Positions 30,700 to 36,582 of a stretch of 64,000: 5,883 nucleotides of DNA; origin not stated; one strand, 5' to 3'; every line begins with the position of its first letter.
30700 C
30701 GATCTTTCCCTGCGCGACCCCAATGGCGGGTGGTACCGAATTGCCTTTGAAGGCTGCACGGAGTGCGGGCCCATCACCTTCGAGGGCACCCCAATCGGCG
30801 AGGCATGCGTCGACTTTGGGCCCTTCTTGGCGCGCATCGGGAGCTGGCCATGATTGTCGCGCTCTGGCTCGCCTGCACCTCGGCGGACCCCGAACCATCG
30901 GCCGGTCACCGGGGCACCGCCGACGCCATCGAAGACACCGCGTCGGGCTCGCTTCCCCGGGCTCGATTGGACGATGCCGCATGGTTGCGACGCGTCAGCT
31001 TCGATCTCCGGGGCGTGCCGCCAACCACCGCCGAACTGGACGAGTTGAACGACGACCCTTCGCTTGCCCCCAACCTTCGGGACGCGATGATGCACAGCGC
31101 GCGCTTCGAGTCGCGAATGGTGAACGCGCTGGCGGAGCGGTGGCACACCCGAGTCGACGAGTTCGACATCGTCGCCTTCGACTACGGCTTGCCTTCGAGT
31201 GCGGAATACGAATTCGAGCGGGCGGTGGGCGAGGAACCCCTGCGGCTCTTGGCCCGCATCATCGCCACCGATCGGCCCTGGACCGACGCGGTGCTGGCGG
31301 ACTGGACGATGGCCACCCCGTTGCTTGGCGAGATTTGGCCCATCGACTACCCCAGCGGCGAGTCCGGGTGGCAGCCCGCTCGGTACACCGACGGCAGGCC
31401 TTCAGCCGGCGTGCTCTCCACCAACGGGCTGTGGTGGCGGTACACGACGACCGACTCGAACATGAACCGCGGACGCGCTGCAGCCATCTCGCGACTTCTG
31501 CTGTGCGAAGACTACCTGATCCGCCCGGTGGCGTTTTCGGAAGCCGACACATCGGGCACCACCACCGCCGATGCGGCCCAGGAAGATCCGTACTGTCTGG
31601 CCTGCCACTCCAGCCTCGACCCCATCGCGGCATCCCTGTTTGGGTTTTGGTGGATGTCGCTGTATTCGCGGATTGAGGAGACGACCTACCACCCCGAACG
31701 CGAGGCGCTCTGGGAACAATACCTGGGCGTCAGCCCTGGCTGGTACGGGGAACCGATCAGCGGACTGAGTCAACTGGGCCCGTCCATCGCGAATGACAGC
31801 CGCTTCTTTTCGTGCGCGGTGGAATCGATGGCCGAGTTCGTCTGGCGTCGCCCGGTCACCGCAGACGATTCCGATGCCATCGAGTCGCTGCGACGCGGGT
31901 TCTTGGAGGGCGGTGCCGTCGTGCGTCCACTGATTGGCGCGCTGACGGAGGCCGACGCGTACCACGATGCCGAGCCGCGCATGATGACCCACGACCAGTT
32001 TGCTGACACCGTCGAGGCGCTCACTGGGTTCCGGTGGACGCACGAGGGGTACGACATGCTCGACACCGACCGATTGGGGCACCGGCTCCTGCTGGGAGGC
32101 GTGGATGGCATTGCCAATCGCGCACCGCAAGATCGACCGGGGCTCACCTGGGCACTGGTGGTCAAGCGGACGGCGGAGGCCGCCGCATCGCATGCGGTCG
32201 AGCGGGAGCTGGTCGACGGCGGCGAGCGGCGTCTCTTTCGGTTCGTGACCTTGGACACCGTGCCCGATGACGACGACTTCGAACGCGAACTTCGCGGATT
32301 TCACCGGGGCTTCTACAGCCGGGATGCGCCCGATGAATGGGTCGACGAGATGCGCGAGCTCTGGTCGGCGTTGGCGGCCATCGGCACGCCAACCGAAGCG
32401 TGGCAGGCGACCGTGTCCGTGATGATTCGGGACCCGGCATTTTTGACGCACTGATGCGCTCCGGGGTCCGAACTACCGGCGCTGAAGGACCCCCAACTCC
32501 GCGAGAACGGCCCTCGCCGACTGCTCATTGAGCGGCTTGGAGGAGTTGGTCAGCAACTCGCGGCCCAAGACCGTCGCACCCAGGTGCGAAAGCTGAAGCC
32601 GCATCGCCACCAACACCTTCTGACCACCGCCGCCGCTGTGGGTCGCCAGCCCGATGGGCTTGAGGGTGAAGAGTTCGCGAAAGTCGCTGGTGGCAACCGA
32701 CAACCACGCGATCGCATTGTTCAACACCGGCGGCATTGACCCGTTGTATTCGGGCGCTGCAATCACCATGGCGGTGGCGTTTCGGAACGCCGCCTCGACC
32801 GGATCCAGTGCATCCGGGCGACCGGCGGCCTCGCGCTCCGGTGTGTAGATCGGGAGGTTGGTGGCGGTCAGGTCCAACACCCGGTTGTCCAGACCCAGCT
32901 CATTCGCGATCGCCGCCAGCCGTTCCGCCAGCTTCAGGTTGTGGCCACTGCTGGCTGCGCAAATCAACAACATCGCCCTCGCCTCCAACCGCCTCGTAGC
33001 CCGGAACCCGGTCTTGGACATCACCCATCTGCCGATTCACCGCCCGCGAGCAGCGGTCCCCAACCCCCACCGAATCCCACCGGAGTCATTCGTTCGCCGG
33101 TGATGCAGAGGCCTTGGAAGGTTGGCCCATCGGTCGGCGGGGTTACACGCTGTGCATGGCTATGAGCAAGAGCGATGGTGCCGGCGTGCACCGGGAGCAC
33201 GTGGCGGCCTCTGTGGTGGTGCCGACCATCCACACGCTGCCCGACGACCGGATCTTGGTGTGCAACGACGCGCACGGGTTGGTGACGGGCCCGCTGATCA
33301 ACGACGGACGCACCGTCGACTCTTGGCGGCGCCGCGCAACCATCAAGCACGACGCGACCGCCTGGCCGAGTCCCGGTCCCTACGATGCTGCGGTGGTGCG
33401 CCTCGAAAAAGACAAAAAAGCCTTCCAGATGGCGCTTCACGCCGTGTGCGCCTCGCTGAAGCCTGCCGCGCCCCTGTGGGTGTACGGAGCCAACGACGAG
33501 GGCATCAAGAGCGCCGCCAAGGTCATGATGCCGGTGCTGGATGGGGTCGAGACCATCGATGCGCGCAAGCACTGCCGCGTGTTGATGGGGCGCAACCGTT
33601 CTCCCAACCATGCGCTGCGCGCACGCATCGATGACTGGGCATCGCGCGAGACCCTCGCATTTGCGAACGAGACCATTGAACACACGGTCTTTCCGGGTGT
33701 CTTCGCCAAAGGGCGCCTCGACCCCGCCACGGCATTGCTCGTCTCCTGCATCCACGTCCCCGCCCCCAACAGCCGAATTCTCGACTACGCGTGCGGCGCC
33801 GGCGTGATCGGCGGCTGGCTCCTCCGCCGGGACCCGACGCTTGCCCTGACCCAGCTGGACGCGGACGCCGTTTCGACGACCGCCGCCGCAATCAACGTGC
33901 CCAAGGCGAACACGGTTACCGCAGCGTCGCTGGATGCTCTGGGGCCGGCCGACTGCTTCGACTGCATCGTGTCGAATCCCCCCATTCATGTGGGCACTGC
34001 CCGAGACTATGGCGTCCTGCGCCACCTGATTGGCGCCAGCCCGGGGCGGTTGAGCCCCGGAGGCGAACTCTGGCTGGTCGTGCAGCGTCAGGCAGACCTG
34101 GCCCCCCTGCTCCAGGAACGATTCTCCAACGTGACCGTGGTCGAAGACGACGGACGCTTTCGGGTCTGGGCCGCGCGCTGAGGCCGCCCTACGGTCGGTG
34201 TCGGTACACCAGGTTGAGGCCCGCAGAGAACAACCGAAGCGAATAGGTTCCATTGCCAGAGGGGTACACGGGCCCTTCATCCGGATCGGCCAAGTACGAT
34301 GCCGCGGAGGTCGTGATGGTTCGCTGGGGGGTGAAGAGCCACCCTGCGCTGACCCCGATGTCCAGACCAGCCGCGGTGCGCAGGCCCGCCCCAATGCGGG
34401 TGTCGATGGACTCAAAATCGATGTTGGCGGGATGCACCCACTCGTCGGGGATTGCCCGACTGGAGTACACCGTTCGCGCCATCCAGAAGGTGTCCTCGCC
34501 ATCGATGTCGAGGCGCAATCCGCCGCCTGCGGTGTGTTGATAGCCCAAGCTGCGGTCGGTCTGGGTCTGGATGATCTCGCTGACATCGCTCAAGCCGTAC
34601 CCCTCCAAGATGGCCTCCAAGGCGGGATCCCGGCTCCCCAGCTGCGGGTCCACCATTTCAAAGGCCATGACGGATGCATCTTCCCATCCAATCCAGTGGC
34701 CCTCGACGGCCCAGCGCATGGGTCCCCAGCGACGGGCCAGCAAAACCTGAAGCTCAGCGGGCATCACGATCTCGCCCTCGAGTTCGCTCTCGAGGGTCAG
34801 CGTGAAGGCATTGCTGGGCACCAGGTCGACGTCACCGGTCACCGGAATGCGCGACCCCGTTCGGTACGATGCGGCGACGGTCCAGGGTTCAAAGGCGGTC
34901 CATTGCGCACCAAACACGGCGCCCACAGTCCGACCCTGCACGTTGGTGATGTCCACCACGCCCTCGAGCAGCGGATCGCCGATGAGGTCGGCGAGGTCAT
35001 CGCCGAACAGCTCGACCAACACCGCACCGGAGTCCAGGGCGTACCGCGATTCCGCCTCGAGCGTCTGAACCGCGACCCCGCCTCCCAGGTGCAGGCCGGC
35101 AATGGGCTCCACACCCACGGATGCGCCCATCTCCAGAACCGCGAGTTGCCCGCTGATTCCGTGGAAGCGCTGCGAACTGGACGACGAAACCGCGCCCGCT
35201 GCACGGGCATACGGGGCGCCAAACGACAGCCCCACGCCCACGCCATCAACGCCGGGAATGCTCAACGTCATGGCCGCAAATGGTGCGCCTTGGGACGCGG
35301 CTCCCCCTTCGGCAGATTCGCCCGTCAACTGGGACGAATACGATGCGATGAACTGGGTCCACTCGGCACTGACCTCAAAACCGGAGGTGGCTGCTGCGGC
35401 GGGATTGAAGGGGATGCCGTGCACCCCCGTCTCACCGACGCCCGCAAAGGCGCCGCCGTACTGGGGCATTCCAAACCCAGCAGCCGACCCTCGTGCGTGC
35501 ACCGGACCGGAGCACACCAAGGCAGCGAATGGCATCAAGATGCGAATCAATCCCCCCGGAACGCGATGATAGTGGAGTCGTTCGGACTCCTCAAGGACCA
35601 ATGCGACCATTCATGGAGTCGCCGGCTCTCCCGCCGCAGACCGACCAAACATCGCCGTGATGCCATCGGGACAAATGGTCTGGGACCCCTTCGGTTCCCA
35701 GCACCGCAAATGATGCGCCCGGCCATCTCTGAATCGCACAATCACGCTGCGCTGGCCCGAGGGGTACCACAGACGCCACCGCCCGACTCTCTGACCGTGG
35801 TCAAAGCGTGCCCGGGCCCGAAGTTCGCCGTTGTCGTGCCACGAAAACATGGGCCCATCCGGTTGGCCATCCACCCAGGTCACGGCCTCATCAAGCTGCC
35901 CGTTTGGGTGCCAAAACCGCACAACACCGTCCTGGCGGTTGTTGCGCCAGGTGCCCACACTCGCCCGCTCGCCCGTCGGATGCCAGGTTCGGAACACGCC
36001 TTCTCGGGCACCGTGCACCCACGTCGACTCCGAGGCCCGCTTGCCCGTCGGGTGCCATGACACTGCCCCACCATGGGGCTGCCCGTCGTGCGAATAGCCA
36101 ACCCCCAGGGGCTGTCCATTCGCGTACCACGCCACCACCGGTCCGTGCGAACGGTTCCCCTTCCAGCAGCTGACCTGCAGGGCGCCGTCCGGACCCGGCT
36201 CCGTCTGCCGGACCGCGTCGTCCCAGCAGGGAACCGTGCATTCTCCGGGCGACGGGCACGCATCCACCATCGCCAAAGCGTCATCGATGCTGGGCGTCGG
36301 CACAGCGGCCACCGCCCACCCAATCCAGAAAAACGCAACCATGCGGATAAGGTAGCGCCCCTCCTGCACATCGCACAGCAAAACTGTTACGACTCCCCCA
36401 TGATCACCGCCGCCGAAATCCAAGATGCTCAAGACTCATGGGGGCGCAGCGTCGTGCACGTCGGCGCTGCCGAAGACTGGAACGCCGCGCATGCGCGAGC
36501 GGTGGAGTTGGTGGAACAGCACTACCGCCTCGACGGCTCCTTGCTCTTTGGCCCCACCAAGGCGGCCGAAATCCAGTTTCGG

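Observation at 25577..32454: Split PSCyt / DUF1501 / DUF1549-like module, coupled by 4-nt overlaps and preceded by an M66-like protease lipoprotein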

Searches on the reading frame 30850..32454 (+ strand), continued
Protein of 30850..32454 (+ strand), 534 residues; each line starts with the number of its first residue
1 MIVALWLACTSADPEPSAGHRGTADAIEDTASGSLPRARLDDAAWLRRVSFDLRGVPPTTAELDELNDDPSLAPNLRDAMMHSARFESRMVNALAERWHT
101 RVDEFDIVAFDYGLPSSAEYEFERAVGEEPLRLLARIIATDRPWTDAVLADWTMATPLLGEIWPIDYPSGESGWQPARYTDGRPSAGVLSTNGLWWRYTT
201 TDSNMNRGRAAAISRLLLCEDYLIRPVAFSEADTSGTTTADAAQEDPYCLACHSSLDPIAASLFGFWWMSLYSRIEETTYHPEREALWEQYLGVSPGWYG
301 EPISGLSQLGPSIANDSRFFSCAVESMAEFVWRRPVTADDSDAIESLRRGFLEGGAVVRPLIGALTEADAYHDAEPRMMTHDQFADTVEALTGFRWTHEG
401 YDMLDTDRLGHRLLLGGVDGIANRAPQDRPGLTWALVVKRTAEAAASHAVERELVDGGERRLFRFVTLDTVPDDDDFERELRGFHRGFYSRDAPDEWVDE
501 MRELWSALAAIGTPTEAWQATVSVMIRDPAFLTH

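Call 61: find_encoding_contigs(protein=P0025, flank=10000, max_places=2)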
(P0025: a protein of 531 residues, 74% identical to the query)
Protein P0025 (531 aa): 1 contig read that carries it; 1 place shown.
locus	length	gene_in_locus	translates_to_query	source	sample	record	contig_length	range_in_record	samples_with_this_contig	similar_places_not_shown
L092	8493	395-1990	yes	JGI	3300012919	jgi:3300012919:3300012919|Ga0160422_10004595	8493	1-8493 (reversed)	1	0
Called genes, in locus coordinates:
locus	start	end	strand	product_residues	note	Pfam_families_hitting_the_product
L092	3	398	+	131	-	?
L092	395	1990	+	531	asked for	PF07583:PSCyt2, PF07624:PSD2 (weak)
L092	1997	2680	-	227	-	PF03567:Sulfotransfer_2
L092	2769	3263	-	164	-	PF03358:FMN_red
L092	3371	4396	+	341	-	PF08468:MTS_N, PF05175:MTS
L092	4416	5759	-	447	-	-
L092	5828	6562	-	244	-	-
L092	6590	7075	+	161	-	PF27546:MICAH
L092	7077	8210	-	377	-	PF01757:Acyl_transf_3 (faint), PF07786:HGSNAT_cat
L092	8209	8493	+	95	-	?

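Call 74: search_protein_families(library=pfam, alignment_id=A3, max_evalue=0.01)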
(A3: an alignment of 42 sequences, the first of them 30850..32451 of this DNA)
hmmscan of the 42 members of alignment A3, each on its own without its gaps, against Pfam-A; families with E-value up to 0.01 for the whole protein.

A. member 1, window:30850-32451:+ (534 aa): 4 families
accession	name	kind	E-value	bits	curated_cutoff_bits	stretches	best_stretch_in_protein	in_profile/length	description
PF07583.16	PSCyt2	-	9.4e-08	32.7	29.8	1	33-98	14-81/209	Protein of unknown function (DUF1549)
PF07624.16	PSD2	-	2.6e-06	27.5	25.8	1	300-370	2-73/74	Protein of unknown function (DUF1585)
PF07627.16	PSCyt3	-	0.00014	22.5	27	1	186-263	2-85/98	Protein of unknown function (DUF1588)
PF07637.16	PSD5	-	0.0019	18.9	34.2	0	324-347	6-29/62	Protein of unknown function (DUF1595)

B. families by the number of members that match (of 42 scanned): 8 families
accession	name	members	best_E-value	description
PF07583.16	PSCyt2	42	9.4e-08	Protein of unknown function (DUF1549)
PF07627.16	PSCyt3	40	5e-06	Protein of unknown function (DUF1588)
PF07624.16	PSD2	36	5.7e-08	Protein of unknown function (DUF1585)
PF07631.16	PSD4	29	1.2e-07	Protein of unknown function (DUF1592)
PF07637.16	PSD5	12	5.5e-06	Protein of unknown function (DUF1595)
PF07587.16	PSD1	3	0.00077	Protein of unknown function (DUF1553)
PF08203.16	RNA_polI_A14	2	0.0081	Yeast RNA polymerase I subunit RPA14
PF09720.15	Unstab_antitox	1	0.0023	Putative addiction module component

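Call 81: list_cluster_members(proteins=[window:30850-32451:+, window:28441-29676:+, window:30023-30850:+, window:29676-30023:+, window:25577-28387:+])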
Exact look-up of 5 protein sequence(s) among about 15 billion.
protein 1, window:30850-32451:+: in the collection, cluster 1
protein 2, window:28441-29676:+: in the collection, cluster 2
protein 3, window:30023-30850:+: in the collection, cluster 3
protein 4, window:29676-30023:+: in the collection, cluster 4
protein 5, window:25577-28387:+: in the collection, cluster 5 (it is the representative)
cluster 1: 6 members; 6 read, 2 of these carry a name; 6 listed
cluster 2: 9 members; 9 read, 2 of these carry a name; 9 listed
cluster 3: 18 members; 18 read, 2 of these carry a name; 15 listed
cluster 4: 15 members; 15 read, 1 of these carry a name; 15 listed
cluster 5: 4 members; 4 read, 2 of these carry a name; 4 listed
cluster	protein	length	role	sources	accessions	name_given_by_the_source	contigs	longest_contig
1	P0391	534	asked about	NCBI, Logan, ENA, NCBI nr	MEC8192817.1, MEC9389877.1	MAG: DUF1549 domain-containing protein [Myxococcota bacterium] | DUF1549 domain-containing protein [Myxococcota bacterium]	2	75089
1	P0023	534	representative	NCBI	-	-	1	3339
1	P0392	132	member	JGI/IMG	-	hypothetical protein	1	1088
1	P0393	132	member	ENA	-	-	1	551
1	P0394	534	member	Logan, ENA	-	-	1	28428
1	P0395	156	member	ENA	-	-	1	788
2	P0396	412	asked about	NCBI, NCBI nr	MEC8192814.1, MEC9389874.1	MAG: DUF1501 domain-containing protein [Myxococcota bacterium] | DUF1501 domain-containing protein [Myxococcota bacterium]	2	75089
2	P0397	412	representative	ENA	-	-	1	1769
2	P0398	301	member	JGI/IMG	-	hypothetical protein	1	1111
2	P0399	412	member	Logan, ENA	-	-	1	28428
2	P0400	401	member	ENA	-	-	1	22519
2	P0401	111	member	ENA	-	-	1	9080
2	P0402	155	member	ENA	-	-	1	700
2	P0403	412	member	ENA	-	-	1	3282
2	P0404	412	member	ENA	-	-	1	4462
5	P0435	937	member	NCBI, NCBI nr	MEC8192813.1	MAG: M66 family metalloprotease [Myxococcota bacterium] | M66 family metalloprotease [Myxococcota bacterium]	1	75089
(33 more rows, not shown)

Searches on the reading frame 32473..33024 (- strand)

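Call 67: search_protein_families(library=pfam, proteins=[window:32473-33024:-], max_evalue=0.001)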
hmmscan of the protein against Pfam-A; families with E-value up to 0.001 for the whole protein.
window:32473-33024:- (183 aa): 2 families
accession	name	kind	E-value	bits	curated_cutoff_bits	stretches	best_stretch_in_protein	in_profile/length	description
PF03358.20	FMN_red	-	1.8e-25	89.7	24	1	21-158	6-146/152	NADPH-dependent FMN reductase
PF02525.22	Flavodoxin_2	-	1.3e-06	28.7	27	1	25-107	10-102/198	Flavodoxin-like fold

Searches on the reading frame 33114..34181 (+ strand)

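Call 67: search_protein_families(library=pfam, proteins=[window:33114-34181:+], max_evalue=0.001)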
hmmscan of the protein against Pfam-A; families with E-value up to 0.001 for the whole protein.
window:33114-34181:+ (355 aa): 3 families
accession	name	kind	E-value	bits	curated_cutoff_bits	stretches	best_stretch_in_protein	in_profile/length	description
PF05175.20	MTS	-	6.2e-36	124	23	1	194-352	8-169/170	Methyltransferase small domain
PF08468.16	MTS_N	-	2.8e-14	53.9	27.3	1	82-176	63-155/158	Methyltransferase small domain N-terminal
PF13649.12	Methyltransf_25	-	3.4e-05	24.9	27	0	222-296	1-79/97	Methyltransferase domain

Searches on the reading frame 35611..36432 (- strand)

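Call 67: search_protein_families(library=pfam, proteins=[window:35611-36432:-], max_evalue=0.001)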
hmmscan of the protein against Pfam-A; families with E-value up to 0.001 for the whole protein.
window:35611-36432:- (273 aa): 1 family
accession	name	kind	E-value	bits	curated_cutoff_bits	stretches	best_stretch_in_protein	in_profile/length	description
PF07661.19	MORN_2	-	3e-15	55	29.6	0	167-186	1-20/22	MORN repeat variant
